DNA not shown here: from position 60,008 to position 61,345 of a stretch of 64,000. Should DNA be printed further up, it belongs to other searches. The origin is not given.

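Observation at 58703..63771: Aminotransferase / GAPDH-like / PGK-like / LarA-like operon under the same operator: candidate amine-to-hydroxyacid pathway with substrate-level phosphorylation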

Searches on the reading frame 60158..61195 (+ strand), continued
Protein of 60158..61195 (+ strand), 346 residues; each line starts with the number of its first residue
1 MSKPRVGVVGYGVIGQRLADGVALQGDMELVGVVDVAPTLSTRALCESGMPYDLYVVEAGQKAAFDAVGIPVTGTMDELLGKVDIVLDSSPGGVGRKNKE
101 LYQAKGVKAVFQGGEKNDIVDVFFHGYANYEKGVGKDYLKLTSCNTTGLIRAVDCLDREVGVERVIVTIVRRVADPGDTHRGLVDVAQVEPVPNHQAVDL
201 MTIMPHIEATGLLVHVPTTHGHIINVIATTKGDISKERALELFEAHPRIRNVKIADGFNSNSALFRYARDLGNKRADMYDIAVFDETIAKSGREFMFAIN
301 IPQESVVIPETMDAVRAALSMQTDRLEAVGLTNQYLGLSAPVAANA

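Call 36: search_solved_structures(query=window:60158-61195:+, show_alignments=4, max_evalue=0.00001)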
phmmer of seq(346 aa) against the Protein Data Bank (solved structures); distinct sequences matched with E-value up to 0.00001: 4.
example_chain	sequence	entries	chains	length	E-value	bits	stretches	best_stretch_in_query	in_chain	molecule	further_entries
2czc_A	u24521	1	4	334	4.6e-73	249.3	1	3-338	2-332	Glyceraldehyde-3-phosphate dehydrogenase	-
1cf2_P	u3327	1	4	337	1.6e-72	247.6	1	6-336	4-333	PROTEIN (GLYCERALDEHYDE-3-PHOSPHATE DEHYDROGENASE)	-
2yyy_A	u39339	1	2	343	2e-67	230.8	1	5-338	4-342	Glyceraldehyde-3-phosphate dehydrogenase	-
1b7g_O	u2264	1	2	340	9.9e-61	208.8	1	6-338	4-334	PROTEIN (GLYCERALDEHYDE 3-PHOSPHATE DEHYDROGENASE)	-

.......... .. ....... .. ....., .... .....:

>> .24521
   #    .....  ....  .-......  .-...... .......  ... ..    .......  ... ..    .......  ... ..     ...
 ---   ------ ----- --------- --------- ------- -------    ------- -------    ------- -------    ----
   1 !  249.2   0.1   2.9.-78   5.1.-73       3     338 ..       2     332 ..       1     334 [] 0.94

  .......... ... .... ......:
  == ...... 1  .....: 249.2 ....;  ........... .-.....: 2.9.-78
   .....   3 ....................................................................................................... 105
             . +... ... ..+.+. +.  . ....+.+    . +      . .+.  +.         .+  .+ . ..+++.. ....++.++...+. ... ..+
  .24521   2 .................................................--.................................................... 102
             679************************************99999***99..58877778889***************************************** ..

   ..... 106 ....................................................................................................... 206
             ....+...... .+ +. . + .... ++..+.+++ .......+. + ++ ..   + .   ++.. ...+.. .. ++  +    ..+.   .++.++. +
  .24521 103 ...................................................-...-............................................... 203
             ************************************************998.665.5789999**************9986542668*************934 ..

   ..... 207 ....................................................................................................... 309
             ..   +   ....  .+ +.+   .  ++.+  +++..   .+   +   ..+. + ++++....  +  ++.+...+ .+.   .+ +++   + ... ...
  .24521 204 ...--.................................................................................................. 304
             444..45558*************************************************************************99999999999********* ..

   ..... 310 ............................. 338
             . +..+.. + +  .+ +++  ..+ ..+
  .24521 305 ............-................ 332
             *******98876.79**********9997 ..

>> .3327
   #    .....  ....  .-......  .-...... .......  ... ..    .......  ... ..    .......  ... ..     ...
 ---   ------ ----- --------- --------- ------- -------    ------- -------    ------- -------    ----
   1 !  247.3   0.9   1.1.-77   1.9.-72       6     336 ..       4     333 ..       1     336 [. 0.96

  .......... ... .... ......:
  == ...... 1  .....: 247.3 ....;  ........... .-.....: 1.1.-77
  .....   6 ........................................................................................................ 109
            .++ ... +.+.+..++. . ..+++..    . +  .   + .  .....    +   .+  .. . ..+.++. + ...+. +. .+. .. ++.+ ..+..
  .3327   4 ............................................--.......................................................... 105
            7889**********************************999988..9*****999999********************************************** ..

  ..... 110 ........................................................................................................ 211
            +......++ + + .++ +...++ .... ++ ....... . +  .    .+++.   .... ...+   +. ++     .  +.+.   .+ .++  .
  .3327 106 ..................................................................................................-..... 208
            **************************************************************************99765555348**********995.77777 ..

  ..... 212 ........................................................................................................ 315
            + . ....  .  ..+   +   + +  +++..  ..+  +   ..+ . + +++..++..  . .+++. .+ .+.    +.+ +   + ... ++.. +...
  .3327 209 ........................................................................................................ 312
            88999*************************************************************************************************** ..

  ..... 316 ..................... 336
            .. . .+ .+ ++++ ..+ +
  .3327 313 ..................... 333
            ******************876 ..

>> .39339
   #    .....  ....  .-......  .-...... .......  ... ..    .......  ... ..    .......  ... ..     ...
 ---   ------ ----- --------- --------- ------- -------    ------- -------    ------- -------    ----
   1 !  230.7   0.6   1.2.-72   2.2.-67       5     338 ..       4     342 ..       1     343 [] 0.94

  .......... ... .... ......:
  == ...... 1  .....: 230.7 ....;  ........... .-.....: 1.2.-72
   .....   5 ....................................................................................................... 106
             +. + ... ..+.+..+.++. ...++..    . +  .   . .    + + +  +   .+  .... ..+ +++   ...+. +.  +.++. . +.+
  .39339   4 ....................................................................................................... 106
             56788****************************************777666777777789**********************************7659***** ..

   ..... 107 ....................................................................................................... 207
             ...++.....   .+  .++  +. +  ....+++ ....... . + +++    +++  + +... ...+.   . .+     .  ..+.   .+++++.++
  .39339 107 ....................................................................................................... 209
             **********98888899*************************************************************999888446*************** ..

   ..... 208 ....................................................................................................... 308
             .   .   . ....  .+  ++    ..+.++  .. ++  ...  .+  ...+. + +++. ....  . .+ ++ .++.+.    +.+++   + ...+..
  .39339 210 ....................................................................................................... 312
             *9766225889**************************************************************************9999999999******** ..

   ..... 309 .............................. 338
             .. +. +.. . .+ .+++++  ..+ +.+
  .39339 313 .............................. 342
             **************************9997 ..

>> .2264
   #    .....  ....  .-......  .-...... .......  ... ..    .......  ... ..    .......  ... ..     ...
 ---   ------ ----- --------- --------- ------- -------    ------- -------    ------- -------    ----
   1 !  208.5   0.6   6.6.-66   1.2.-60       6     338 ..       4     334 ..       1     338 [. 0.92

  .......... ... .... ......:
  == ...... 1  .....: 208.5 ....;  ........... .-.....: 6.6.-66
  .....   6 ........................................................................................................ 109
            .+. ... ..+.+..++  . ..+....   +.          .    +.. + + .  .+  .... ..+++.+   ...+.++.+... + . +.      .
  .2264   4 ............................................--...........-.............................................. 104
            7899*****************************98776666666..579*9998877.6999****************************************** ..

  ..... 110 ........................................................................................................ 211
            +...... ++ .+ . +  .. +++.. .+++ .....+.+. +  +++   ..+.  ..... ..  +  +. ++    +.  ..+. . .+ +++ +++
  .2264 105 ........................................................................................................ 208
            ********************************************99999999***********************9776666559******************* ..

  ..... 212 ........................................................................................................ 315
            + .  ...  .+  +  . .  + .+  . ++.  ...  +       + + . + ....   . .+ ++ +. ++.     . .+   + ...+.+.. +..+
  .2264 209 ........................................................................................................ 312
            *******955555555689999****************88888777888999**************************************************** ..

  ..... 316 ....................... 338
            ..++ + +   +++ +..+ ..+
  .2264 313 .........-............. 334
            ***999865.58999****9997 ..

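Call 42: search_protein_families(library=pfam, proteins=[L009:12304-13029:-, L001:14587-15066:+, L003:14535-15791:-, L001:15800-17140:-, L001:17529-19028:-, L009:17878-19254:+, L001:1336-2979:+, L003:351-941:-, L062:19851-21017:-, L056:5866-7692:+], max_evalue=0.00001)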
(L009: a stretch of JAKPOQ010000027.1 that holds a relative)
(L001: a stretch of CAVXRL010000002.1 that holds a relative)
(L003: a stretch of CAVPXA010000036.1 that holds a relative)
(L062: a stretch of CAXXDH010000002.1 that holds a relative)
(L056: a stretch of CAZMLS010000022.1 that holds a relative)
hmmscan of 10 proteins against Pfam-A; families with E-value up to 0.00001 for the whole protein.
L009:12304-13029:- (241 aa): 1 family
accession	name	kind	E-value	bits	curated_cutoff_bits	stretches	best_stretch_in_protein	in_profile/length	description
PF01557.24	FAA_hydrolase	-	7.4e-73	245.2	23.9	1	31-236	1-214/214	Fumarylacetoacetate (FAA) hydrolase C-terminal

L001:14587-15066:+ (159 aa): 0 families

L003:14535-15791:- (418 aa): 3 families
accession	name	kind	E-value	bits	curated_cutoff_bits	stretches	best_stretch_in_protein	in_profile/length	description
PF25137.1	ADH_Fe_C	-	7.3e-55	186.1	27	1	215-409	1-192/194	Fe-containing alcohol dehydrogenase family, C-terminal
PF00465.25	Fe-ADH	-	6.6e-47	159.7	31.3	1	36-204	1-168/168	Iron-containing alcohol dehydrogenase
PF13685.12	Fe-ADH_2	-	1.4e-12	48.3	28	1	42-136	3-95/149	Iron-containing alcohol dehydrogenase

L001:15800-17140:- (446 aa): 2 families
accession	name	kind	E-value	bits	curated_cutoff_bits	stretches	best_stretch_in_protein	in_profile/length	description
PF13336.12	AcetylCoA_hyd_C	-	7.6e-64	214.7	23.7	1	275-428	1-154/154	Acetyl-CoA hydrolase/transferase C-terminal domain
PF02550.21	AcetylCoA_hydro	-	3.6e-27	96.1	24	1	8-188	3-195/198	Acetyl-CoA hydrolase/transferase N-terminal domain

L001:17529-19028:- (499 aa): 2 families
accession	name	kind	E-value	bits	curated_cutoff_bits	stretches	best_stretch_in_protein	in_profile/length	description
PF11794.13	HpaB_N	-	7.2e-108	360.7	35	1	5-273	1-269/270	4-hydroxyphenylacetate 3-hydroxylase N terminal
PF03241.18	HpaB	-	5.1e-70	235.2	25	1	282-480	2-202/202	4-hydroxyphenylacetate 3-hydroxylase C terminal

L009:17878-19254:+ (458 aa): 2 families
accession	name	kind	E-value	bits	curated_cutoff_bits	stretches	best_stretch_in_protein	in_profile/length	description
PF00208.27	ELFV_dehydrog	-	4.8e-82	275.7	23.4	1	212-456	1-241/241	Glutamate/Leucine/Phenylalanine/Valine dehydrogenase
PF02812.23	ELFV_dehydrog_N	-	9.9e-52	174.5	25.3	1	67-194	1-128/129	Glu/Leu/Phe/Val dehydrogenase, dimerisation domain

L001:1336-2979:+ (547 aa): 1 family
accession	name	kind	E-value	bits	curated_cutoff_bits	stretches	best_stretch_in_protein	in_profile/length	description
PF00496.27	SBP_bac_5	-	4.9e-78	263.3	32.4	1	118-434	3-333/368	Bacterial extracellular solute-binding proteins, family 5 Middle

L003:351-941:- (196 aa): 3 families
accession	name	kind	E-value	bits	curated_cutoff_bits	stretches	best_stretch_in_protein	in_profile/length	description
PF13404.12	HTH_AsnC-type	-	3.6e-16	59.1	27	1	28-68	1-41/42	AsnC-type helix-turn-helix domain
PF01037.27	AsnC_trans_reg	-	8.6e-13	48.4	25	1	93-164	1-73/73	Lrp/AsnC ligand binding domain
PF13412.12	HTH_24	-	5.9e-12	45.4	21.9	1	28-74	1-47/48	Winged helix-turn-helix DNA-binding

L062:19851-21017:- (388 aa): 1 family
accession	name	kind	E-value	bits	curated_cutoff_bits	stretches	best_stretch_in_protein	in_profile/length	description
PF20256.3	MoCoBD_2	-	2.1e-58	198.5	27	1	43-312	18-283/283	Molybdopterin cofactor-binding domain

L056:5866-7692:+ (608 aa): 2 families
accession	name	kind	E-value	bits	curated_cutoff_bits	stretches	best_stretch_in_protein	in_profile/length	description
PF01314.23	AFOR_C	-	1.2e-130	436.6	27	1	225-608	8-385/385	Aldehyde ferredoxin oxidoreductase, domains 2 & 3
PF02730.20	AFOR_N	-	1.2e-77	260.6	29.8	1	7-208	1-199/199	Aldehyde ferredoxin oxidoreductase, N-terminal domain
